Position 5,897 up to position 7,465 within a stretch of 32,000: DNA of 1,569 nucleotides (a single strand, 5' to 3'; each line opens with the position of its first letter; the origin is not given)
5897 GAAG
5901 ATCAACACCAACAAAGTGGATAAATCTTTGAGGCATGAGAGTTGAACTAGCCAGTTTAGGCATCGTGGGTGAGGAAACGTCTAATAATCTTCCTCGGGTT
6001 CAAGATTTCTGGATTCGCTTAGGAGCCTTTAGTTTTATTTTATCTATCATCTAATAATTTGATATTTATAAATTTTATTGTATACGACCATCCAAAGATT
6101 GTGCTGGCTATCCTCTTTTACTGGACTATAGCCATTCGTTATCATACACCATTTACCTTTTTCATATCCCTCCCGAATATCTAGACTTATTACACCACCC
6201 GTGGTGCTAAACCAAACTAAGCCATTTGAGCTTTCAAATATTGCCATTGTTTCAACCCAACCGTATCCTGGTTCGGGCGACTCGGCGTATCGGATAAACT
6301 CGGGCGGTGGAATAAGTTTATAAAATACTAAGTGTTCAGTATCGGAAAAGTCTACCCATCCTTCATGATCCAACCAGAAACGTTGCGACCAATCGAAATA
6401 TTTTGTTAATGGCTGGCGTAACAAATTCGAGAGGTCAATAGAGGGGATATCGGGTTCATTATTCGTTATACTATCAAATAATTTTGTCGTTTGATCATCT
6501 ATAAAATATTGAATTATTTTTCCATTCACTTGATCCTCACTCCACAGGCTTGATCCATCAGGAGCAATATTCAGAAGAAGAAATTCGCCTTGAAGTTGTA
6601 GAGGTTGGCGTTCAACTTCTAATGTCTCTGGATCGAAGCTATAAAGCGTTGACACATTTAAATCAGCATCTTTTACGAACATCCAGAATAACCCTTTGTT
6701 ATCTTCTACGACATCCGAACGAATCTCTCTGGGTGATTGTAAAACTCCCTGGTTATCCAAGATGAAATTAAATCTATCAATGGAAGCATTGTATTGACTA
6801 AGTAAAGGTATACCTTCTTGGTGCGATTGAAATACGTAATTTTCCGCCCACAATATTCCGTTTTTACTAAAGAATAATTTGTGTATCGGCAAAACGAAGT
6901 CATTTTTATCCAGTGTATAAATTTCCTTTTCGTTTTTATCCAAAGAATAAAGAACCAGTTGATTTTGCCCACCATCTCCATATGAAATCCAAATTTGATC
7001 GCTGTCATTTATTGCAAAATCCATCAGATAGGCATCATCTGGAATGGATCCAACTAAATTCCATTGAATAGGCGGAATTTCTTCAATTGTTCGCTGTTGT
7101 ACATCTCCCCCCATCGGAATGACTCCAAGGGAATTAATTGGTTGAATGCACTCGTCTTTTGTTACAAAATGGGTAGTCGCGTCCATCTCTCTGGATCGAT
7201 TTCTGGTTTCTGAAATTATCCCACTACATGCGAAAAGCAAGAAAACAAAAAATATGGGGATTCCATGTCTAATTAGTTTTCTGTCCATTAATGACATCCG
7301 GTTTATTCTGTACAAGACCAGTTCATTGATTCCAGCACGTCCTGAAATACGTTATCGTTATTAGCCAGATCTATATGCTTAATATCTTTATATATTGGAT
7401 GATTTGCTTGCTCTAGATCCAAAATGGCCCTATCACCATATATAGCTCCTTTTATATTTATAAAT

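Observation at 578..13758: Beta-propeller lipoproteins as immunity candidates; propeller subtype covaries with payload subtype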

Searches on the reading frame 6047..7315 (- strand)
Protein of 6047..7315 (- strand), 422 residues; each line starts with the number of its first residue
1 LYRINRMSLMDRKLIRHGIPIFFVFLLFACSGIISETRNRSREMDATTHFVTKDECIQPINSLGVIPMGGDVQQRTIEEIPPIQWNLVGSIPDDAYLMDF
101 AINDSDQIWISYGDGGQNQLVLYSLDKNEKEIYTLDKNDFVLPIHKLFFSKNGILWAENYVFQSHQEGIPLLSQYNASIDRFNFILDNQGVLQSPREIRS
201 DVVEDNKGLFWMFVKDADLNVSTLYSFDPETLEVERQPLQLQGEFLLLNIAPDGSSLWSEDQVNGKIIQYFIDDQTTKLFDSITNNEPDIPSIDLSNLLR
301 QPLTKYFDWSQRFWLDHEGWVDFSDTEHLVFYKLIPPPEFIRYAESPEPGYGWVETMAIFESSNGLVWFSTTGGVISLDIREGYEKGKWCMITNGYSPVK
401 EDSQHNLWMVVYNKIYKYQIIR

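Call 6: search_protein_families(library=pfam, proteins=[window:6047-7315:-], max_evalue=0.01)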
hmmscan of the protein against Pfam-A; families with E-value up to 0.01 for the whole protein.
window:6047-7315:- (422 aa): 1 family
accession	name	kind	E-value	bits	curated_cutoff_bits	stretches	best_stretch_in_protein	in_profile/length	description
PF07494.17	Reg_prop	-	7.1e-05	23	20.4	0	358-373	9-24/24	Two component regulator propeller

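Call 9: search_protein_families(library=ncbifam, proteins=[window:6047-7315:-], max_evalue=0.05)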
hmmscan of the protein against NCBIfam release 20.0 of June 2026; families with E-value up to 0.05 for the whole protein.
window:6047-7315:- (422 aa): 0 families
